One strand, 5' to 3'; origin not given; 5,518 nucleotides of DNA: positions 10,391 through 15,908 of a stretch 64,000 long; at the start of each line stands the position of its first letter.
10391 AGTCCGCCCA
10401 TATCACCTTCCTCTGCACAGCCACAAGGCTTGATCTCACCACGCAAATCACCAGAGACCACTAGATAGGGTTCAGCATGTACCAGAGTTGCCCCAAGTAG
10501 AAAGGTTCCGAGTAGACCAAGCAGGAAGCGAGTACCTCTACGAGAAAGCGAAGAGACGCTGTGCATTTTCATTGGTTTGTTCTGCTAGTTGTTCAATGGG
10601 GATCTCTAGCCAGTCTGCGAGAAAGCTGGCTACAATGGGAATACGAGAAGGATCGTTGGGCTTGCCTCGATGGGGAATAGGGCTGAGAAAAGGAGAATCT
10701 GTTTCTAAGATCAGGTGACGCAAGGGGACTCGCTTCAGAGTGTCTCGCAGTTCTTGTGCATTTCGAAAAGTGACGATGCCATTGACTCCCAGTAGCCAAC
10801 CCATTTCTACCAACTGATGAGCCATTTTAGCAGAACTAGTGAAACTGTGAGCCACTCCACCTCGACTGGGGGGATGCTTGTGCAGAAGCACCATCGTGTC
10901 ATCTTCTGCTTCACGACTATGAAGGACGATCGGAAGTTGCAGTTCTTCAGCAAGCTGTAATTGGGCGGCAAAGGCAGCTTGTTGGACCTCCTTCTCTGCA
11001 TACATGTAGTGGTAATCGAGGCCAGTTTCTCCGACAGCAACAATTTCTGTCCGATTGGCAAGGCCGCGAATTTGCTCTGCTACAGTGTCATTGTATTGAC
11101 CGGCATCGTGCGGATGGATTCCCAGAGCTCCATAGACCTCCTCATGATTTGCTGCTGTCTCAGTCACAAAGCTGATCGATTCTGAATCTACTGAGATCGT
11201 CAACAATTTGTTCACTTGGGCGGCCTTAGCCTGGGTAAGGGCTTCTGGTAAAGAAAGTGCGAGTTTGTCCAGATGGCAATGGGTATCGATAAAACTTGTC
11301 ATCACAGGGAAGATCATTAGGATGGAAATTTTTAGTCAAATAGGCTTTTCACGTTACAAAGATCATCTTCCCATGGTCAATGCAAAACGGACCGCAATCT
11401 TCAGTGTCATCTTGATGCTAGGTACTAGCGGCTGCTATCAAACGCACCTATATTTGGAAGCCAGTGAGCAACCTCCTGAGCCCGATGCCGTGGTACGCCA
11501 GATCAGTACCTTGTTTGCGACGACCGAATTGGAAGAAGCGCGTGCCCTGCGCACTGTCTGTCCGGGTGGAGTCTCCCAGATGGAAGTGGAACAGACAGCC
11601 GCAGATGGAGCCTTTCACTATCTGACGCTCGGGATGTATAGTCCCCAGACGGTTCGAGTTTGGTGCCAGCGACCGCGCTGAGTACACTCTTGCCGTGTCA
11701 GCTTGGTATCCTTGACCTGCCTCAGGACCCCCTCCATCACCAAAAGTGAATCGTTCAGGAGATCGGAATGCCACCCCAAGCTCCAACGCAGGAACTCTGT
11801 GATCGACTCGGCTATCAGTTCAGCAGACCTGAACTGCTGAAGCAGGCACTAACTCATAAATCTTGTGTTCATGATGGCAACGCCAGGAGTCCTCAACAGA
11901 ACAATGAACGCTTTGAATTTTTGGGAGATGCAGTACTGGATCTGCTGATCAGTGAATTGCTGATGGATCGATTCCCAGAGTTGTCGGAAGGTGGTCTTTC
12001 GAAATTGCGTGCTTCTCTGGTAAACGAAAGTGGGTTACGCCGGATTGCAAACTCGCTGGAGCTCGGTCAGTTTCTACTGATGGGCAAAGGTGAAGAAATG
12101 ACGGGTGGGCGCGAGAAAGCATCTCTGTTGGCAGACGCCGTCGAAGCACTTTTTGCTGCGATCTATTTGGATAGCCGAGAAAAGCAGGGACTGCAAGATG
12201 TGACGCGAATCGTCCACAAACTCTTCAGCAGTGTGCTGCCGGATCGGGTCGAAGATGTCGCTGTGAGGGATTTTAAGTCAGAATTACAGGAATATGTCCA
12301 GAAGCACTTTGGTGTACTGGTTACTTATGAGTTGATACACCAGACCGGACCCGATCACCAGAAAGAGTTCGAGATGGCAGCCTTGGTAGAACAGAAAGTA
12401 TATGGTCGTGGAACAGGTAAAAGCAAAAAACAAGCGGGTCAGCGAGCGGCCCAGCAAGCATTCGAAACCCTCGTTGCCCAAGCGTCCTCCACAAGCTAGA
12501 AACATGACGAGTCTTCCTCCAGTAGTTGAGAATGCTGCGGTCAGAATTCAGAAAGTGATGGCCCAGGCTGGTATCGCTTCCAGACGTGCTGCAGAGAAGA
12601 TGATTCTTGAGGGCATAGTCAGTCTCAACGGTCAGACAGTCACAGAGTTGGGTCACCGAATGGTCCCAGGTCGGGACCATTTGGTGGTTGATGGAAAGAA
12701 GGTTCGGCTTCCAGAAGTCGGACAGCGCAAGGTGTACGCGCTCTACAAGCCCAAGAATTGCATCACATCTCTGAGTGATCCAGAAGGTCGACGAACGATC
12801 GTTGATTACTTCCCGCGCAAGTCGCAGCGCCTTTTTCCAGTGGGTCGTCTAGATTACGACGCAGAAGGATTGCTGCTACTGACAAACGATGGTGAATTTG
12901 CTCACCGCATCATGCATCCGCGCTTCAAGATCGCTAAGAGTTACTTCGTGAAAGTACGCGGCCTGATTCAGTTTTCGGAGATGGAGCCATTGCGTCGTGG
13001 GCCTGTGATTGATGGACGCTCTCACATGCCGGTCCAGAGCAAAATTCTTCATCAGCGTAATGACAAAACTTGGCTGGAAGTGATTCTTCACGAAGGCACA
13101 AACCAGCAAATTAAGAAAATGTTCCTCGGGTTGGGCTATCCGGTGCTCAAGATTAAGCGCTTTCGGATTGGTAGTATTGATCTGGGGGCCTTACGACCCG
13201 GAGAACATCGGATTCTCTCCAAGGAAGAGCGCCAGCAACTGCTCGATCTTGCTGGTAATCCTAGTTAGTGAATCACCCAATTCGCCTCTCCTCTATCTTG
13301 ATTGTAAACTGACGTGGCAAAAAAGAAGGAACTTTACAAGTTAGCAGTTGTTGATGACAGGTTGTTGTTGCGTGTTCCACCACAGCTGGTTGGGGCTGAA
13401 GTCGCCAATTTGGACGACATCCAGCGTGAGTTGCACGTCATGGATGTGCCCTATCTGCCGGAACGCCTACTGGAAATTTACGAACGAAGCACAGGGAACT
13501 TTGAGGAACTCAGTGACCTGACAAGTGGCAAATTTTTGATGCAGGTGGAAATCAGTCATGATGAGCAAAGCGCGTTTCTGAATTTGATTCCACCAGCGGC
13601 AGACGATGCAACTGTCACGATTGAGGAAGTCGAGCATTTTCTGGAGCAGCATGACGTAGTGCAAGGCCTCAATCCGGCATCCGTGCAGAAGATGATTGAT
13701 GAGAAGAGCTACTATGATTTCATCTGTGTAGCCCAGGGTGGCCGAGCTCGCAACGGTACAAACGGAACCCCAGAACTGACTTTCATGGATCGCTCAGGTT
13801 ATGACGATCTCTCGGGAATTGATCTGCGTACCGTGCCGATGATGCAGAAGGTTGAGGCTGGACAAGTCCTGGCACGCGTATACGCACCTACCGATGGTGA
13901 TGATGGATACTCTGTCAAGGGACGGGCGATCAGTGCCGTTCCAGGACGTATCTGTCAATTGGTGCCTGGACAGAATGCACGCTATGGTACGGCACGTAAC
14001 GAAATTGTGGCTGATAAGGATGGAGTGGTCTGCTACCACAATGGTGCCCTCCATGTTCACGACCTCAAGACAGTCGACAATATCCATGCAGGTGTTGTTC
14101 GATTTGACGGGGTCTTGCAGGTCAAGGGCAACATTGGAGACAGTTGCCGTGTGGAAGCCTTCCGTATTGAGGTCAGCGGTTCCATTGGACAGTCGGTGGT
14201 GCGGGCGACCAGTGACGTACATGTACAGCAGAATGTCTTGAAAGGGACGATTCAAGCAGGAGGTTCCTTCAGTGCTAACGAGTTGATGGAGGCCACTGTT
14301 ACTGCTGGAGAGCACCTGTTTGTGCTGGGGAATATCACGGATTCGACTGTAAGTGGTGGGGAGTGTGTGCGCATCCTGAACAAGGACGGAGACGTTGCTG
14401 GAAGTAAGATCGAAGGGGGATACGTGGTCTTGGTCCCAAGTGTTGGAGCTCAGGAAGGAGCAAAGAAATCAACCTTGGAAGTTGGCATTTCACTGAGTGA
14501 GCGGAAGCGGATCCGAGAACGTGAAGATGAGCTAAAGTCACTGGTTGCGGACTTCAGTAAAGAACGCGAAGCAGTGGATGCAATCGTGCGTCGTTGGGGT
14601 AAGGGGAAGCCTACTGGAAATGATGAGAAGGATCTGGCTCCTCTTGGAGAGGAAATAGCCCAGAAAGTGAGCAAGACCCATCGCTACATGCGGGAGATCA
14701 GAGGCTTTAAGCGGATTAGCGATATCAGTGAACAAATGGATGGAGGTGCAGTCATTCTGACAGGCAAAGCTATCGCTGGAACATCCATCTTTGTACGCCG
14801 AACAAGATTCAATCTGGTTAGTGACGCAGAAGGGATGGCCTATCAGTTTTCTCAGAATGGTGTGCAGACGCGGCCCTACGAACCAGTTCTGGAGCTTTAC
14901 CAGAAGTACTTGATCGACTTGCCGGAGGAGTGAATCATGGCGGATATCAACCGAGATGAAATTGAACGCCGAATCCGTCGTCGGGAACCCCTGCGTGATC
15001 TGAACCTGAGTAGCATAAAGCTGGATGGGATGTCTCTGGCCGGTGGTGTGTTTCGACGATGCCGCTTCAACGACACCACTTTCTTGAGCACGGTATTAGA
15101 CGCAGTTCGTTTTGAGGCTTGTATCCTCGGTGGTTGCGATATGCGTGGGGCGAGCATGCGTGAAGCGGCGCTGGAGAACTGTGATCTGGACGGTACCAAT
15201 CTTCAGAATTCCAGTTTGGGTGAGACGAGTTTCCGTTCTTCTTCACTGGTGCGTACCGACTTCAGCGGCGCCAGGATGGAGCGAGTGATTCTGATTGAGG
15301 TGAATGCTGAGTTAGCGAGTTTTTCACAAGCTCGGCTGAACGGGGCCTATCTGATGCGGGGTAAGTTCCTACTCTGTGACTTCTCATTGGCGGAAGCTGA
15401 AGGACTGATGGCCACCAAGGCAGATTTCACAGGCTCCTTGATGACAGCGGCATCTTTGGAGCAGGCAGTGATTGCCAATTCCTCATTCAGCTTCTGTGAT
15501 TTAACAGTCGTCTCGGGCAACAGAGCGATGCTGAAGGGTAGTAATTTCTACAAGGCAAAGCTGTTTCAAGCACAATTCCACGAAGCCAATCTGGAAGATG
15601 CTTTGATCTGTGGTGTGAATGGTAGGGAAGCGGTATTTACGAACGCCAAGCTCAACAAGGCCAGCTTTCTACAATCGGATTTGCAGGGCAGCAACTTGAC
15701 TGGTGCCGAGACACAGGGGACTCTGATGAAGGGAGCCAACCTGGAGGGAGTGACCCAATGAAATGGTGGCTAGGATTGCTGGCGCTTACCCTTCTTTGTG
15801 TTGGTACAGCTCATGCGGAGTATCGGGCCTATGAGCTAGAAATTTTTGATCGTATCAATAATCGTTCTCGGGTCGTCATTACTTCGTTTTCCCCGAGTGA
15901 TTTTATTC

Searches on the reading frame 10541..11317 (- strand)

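Call 83: search_protein_families(library=pfam, proteins=[window:10541-11317:-], max_evalue=0.00001)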
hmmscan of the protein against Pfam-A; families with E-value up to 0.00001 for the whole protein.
window:10541-11317:- (259 aa): 1 family
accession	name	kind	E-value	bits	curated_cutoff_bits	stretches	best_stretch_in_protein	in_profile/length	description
PF01026.27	TatD_DNase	-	2.7e-75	253.5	27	1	10-256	1-252/253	TatD related DNase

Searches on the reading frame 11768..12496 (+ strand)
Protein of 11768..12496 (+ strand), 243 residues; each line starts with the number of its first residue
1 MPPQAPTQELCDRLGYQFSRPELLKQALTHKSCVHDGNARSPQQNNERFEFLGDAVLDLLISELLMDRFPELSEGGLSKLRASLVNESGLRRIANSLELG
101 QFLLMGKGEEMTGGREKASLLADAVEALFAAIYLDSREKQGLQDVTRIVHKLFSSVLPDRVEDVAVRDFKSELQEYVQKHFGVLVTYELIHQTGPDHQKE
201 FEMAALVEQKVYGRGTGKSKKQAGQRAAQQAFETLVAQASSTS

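Call 83: search_protein_families(library=pfam, proteins=[window:11768-12496:+], max_evalue=0.00001)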
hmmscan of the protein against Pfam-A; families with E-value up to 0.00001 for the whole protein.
window:11768-12496:+ (243 aa): 4 families
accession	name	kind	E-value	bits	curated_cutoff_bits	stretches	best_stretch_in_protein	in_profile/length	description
PF14622.11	Ribonucleas_3_3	-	4.6e-35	121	35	1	21-150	2-121/128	Ribonuclease-III-like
PF00636.31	Ribonuclease_3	-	6.1e-25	88.4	27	1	47-136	1-101/102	Ribonuclease III domain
PF00035.32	dsrm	-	2.3e-17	63.7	23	1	170-235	2-66/66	Double-stranded RNA binding motif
PF22935.1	RM44_endonuclase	-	1.6e-07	31.9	27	1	11-131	10-138/139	Large ribosomal subunit protein mL44, endonuclease domain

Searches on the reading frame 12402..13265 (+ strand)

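Call 83: search_protein_families(library=pfam, proteins=[window:12402-13265:+], max_evalue=0.00001)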
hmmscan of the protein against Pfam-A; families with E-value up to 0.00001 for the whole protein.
window:12402-13265:+ (288 aa): 2 families
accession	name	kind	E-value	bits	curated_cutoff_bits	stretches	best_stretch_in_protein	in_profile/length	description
PF00849.27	PseudoU_synth_2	-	1.1e-19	71.7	26.8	1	111-241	2-150/152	RNA pseudouridylate synthase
PF01479.30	S4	-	2.4e-10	40.4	22.8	1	47-86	1-41/48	S4 domain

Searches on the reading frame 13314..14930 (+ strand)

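Call 83: search_protein_families(library=pfam, proteins=[window:13314-14930:+], max_evalue=0.00001)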
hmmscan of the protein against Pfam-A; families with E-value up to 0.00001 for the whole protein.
window:13314-14930:+ (539 aa): 2 families
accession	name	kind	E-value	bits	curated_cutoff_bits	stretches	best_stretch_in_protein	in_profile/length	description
PF20250.3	FapA_N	-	4.9e-31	107.9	27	1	76-243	1-177/178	Flagellar Assembly Protein A N-terminal region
PF03961.19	FapA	-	1.5e-25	90.8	31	1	252-507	6-262/272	Flagellar Assembly Protein A beta solenoid domain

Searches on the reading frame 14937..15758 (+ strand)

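Call 83: search_protein_families(library=pfam, proteins=[window:14937-15758:+], max_evalue=0.00001)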
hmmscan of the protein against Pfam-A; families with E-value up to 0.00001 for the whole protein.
window:14937-15758:+ (274 aa): 4 families
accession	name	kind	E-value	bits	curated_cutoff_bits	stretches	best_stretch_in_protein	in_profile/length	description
PF00805.28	Pentapeptide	-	4e-34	116.2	20.2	4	54-91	3-40/40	Pentapeptide repeats (8 copies)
PF13599.13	Pentapeptide_4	-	8.5e-29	99.9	38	2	199-272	3-76/78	Pentapeptide repeat region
PF13576.12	Pentapeptide_3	-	7.7e-16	58.5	27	0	39-75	6-45/48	Pentapeptide repeats (9 copies)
PF23894.2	LD_SV2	-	1.6e-09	38.4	29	0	33-109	16-92/92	SV2A/B/C luminal domain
